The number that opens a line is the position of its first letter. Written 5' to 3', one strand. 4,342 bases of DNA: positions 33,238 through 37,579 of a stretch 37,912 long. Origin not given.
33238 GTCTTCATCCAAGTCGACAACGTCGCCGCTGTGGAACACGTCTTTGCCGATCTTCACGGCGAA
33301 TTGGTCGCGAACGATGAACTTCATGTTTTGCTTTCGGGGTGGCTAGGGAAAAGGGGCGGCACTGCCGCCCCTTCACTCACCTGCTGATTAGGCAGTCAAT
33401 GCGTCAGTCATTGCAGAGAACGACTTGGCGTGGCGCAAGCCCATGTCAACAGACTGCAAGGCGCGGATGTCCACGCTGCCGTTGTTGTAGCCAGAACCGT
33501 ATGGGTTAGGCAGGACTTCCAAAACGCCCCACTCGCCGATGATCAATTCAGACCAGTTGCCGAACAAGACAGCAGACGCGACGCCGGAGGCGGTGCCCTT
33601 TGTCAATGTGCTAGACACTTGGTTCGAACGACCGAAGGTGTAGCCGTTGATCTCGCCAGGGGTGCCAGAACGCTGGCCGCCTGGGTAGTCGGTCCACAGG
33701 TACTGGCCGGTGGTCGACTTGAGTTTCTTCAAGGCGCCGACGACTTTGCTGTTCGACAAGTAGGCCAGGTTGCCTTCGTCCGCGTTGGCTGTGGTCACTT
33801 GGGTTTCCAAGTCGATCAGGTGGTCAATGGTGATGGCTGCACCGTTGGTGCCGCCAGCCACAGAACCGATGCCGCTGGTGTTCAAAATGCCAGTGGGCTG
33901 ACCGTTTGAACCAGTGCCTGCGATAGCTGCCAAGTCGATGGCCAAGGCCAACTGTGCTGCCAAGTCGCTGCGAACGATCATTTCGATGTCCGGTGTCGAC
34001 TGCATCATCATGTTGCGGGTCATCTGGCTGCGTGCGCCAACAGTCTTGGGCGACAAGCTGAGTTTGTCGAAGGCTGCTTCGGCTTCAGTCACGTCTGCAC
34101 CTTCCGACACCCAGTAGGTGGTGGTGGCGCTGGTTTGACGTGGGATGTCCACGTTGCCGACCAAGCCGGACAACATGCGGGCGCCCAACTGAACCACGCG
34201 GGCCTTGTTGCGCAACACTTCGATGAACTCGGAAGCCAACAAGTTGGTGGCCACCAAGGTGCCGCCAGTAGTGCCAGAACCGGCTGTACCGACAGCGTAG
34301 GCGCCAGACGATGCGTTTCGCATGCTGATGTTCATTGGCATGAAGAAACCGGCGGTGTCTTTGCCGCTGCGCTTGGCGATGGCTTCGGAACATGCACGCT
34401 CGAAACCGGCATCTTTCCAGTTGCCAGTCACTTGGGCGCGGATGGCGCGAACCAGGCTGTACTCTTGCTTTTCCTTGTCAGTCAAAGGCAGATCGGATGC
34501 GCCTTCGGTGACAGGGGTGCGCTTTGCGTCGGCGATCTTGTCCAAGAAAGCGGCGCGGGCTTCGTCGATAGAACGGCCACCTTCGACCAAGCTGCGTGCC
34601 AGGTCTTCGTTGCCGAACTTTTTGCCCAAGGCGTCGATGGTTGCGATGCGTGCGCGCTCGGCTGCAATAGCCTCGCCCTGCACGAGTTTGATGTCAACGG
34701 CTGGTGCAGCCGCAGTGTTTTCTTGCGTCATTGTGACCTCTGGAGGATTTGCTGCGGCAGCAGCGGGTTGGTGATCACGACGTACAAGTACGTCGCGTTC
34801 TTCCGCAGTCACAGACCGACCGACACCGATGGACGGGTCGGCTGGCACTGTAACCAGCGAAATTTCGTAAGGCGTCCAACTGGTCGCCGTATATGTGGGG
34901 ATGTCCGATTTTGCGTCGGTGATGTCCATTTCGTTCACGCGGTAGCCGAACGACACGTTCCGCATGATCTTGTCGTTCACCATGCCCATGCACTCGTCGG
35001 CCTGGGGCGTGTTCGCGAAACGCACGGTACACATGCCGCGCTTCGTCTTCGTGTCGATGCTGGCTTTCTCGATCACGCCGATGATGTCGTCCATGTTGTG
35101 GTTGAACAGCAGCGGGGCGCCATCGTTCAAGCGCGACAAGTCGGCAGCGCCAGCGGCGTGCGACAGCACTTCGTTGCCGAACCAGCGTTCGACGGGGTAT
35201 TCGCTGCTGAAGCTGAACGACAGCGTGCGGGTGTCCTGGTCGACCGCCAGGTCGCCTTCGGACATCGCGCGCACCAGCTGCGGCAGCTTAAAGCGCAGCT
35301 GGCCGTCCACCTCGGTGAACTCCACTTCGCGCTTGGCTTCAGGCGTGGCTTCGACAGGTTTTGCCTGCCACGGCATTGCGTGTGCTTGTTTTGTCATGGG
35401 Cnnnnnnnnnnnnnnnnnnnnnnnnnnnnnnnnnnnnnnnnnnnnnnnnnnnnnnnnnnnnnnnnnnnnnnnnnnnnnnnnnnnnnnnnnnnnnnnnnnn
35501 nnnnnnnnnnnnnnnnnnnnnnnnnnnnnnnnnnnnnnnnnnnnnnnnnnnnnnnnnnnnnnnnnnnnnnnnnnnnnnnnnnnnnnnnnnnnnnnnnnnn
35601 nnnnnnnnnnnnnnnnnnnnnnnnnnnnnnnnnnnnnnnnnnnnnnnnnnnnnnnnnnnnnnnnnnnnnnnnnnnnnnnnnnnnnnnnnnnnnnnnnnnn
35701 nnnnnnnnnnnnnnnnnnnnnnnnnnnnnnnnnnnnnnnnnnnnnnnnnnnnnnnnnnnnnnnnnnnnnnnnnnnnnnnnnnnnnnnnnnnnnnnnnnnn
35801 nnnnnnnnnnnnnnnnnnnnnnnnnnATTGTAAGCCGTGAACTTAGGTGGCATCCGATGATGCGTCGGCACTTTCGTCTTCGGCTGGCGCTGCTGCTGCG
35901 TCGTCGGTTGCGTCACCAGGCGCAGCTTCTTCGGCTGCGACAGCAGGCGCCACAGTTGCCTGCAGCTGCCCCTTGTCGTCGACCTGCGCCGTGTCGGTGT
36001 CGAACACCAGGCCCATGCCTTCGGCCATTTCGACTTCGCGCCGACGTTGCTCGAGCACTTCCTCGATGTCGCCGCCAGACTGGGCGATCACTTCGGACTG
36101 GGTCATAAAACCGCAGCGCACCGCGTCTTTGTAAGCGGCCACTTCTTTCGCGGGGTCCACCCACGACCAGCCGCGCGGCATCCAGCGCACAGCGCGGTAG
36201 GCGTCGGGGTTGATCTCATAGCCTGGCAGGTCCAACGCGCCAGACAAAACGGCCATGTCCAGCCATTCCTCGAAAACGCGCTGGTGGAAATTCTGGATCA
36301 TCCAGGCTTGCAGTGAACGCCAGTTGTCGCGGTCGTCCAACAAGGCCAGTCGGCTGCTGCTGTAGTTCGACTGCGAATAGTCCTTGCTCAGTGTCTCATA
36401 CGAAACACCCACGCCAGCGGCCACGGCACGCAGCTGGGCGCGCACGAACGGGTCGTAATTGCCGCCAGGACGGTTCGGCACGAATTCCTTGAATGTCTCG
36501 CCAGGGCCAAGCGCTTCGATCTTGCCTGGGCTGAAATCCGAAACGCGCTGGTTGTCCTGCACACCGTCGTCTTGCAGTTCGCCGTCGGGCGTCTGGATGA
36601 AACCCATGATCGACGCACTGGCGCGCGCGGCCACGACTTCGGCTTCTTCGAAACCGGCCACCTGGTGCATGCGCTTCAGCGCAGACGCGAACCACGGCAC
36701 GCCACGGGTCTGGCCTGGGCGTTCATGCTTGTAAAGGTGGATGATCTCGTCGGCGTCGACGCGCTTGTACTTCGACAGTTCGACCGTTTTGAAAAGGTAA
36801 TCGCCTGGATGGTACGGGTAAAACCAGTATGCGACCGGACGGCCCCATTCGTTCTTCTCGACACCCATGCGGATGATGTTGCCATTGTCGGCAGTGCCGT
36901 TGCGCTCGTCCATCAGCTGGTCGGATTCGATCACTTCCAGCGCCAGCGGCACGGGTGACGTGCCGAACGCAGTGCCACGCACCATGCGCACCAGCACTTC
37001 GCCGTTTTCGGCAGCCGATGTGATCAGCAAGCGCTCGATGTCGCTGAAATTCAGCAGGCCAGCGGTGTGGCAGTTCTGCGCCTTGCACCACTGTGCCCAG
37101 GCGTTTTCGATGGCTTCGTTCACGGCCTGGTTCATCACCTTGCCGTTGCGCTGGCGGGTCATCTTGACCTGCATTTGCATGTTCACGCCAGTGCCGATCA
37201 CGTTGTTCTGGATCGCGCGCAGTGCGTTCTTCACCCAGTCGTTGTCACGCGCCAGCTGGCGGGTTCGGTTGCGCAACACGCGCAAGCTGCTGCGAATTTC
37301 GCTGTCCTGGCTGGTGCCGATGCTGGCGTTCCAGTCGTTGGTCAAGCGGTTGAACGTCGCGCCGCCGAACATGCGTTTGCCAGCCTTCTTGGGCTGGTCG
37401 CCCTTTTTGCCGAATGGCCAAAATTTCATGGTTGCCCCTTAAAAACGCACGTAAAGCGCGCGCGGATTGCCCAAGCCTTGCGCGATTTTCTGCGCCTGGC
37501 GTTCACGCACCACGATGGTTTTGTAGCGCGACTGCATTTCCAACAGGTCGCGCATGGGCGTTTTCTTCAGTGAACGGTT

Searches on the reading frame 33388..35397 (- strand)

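Call 58: search_protein_families(library=pfam, proteins=[window:33388-35397:-], max_evalue=0.001)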
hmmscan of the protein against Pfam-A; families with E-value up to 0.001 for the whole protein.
window:33388-35397:- (669 aa): 2 families
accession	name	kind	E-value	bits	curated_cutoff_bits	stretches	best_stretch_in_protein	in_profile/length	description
PF05065.19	Phage_capsid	-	5.2e-46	157.7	24.2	1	378-664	1-279/280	Phage capsid family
PF04586.22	Peptidase_S78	-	2.8e-12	47.5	21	1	75-189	34-149/165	Caudovirus prohead serine protease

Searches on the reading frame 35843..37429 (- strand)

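Call 58: search_protein_families(library=pfam, proteins=[window:35843-37429:-], max_evalue=0.001)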
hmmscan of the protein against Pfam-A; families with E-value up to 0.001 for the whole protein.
window:35843-37429:- (528 aa): 1 family
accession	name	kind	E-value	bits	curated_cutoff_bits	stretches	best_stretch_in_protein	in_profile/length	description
PF05136.18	Phage_portal_2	-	2.4e-108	362.9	32.9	1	27-374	2-354/354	Phage portal protein, lambda family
